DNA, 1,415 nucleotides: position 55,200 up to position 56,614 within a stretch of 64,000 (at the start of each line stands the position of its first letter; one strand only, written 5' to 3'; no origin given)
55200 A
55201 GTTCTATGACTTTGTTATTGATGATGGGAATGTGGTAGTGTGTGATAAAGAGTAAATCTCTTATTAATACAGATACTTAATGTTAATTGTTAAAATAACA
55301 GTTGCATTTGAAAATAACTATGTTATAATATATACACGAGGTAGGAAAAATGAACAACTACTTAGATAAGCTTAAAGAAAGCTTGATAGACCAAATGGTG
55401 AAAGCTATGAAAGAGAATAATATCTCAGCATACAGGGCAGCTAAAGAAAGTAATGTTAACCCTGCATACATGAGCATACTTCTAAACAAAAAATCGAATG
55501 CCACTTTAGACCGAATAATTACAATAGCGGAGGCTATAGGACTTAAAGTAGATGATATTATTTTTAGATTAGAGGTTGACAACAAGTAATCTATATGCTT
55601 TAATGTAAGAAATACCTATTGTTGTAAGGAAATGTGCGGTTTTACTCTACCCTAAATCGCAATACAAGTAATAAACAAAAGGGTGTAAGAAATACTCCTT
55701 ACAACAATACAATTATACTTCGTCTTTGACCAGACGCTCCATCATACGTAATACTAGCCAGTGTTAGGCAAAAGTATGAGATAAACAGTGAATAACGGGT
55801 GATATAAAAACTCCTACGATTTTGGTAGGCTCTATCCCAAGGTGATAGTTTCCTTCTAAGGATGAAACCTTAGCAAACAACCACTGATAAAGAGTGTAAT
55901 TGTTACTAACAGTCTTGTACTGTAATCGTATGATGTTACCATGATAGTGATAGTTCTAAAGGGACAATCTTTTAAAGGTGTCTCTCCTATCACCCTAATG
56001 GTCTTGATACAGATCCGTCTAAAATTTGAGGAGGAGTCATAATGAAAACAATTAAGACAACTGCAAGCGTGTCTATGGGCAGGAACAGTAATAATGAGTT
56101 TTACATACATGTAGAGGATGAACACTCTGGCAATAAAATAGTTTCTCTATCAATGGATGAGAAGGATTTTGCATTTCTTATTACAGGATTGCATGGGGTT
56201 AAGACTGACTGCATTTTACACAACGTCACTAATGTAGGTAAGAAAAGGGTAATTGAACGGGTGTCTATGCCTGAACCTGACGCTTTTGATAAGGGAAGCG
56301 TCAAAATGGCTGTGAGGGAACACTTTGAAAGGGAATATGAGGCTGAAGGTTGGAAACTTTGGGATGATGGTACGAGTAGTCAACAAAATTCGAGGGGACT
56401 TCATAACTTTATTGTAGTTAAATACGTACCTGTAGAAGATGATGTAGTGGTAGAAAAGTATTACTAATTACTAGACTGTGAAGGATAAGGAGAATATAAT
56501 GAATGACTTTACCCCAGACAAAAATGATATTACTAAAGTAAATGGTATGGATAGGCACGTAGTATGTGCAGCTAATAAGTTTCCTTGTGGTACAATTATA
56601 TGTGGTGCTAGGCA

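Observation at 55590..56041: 450-bp non-coding region after the HTH regulator with direct and inverted repeats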

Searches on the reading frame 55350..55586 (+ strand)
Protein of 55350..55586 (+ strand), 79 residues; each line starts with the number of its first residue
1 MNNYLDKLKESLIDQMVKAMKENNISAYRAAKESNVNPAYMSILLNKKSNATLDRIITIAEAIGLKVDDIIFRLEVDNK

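Call 15: find_related_loci(query=window:55350-55586:+, collection=viral_contigs, flank=5000)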
Query window:55350-55586:+ (79 aa) in viral_contigs; peptide patterns used: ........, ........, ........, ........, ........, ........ (x = any residue, [..] = any of these).
35 stretches matched a pattern, but none encodes a relative of the query by tblastn (E <= 1e-3).

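Call 27: find_homologous_proteins(query=window:55350-55586:+)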
Query window:55350-55586:+ (79 aa): 1 proteins with E <= 0.001 among 6 candidates.
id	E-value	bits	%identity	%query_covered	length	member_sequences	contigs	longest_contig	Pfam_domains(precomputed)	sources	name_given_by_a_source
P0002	5.7e-41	154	100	100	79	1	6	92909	PF13443.13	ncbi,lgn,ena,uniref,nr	ncbi:DNA-binding HTH domain-containing protein [Alteromonas phage vB_AmeM_PT11-V22]|uniref:DNA-bindi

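Call 29: search_protein_families(library=pfam, proteins=[window:55350-55586:+], max_evalue=1)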
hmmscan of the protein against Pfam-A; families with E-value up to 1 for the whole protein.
window:55350-55586:+ (79 aa): 4 families
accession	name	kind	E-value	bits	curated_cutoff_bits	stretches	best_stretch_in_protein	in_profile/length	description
PF13443.12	HTH_26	-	6.8e-06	26.7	22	1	18-71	4-58/63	Cro/C1-type HTH DNA-binding domain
PF01381.28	HTH_3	-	6.1e-05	23.4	23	1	18-69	3-54/55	Helix-turn-helix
PF13744.12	HTH_37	-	0.00016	21.9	27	1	8-68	15-76/80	Helix-turn-helix domain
PF12646.12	DUF3783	-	0.039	14.3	27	0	6-26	6-26/56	Domain of unknown function (DUF3783)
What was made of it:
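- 55350..55589 (+): ORF83, a 79-aa Cro/C1-type HTH protein. Pfam HTH_26 at 6.8e-06 and HTH_3 at 6.1e-05 (call 29).
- Checked: The HTH ORF is 55350-55589 (Pfam HTH_26/HTH_3, call 29).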

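Call 39: search_protein_families(library=phrogs, proteins=[window:55350-55586:+], max_evalue=1)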
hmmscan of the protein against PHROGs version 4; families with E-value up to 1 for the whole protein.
window:55350-55586:+ (79 aa): 22 families
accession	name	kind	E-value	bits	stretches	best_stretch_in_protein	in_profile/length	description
phrog_3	-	transcription regulation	4e-07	31.1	1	6-78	83-153/430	transcriptional repressor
phrog_1373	-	transcription regulation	7.2e-06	27.1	1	11-68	62-120/166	transcriptional regulator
phrog_296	-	integration and excision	2.3e-05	24.3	1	8-54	224-270/626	DNA transposition protein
phrog_2339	-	DNA, RNA and nucleotide metabolism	3.6e-05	24.7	1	7-68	21-83/98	HTH DNA binding protein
phrog_4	-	transcription regulation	6.6e-05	23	1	11-74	136-195/400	transcriptional repressor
phrog_2136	-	unknown function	0.00022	21.9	1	9-63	28-83/89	-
phrog_4583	-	transcription regulation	0.00049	21.1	1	9-73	8-72/81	transcriptional repressor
phrog_4441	-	DNA, RNA and nucleotide metabolism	0.00093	20.5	1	25-76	19-70/98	HTH DNA binding protein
phrog_8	-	transcription regulation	0.0011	19.5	1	12-73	77-218/346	transcriptional regulator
phrog_3642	-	DNA, RNA and nucleotide metabolism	0.0038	18.1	1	15-78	11-75/79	HTH DNA binding protein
phrog_4268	-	transcription regulation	0.0039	18.4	1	13-67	33-89/96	transcriptional repressor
phrog_1468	-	transcription regulation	0.0041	17.7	1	15-50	11-46/67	transcriptional repressor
phrog_2967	-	transcription regulation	0.012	16.1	1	10-69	9-68/225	transcriptional regulator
phrog_1728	-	transcription regulation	0.012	15.6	1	11-61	3-53/380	transcriptional regulator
phrog_8522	-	DNA, RNA and nucleotide metabolism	0.023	16.2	1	12-67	8-63/71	HTH DNA binding protein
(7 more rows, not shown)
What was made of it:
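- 55350..55589 (+): PHROG repressor and regulator families match (call 39).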

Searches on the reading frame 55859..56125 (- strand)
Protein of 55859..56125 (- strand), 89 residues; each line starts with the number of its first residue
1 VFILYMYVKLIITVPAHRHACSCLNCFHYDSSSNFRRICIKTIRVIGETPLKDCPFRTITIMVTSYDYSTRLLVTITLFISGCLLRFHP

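Call 29: search_protein_families(library=pfam, proteins=[window:55859-56125:-], max_evalue=1)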
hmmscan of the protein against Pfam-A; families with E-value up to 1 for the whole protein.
window:55859-56125:- (89 aa): 0 families

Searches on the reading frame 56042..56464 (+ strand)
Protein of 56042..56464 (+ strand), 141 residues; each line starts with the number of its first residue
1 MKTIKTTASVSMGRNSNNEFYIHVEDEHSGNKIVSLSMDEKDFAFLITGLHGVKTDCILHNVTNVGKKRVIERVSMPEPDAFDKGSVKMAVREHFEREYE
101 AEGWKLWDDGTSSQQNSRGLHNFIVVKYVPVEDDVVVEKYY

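Call 14: find_related_loci(query=window:56042-56464:+, collection=viral_contigs, flank=5000)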
Query window:56042-56464:+ (141 aa) in viral_contigs; peptide patterns used: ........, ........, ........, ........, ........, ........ (x = any residue, [..] = any of these).
3 stretches matched a pattern, but none encodes a relative of the query by tblastn (E <= 1e-3).
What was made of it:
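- Tried and rejected: Peptide-pattern scans of IMG/VR found none (calls 14, 15).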

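Call 25: find_homologous_proteins(query=window:56042-56464:+)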
Query window:56042-56464:+ (141 aa): 1 proteins with E <= 0.001 among 6 candidates.
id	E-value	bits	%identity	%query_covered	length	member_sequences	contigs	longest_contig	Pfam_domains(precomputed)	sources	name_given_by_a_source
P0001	2.4e-89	314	100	100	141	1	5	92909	-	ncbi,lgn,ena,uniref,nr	ncbi:hypothetical protein HWD03_gp083 [Alteromonas phage vB_AmeM_PT11-V22]|uniref:Uncharacterized pr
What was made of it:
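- Tried and rejected: ORF84 and the HTH protein have only themselves among 5.8 billion proteins (calls 25, 27).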

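Call 26: find_encoding_contigs(protein=P0001, flank=3000, max_places=10)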
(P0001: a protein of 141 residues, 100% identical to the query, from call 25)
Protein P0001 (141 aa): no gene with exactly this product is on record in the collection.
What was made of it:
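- Tried and rejected: The contig look-up found no record (call 26).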

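Call 29: search_protein_families(library=pfam, proteins=[window:56042-56464:+], max_evalue=1)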
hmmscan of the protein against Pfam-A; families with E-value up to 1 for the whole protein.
window:56042-56464:+ (141 aa): 1 family
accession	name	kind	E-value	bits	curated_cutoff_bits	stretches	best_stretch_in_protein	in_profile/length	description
PF06780.16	Erp_C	-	0.12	12.8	24.3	0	60-100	19-60/140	Erp protein C-terminus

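Call 39: search_protein_families(library=phrogs, proteins=[window:56042-56464:+], max_evalue=1)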
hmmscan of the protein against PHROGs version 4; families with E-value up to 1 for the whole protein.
window:56042-56464:+ (141 aa): 2 families
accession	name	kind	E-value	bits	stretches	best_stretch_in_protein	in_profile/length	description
phrog_33717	-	unknown function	0.085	14.1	1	21-45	16-40/73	-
phrog_37250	-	unknown function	0.11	13.1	1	7-68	63-124/244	-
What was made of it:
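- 56042..56467 (+): ORF84, 141 aa, an orphan. It is part of the V22-specific cassette. It has no homologue other than itself among 5.8 billion proteins (call 25), and no Pfam or PHROG family (calls 29, 39).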
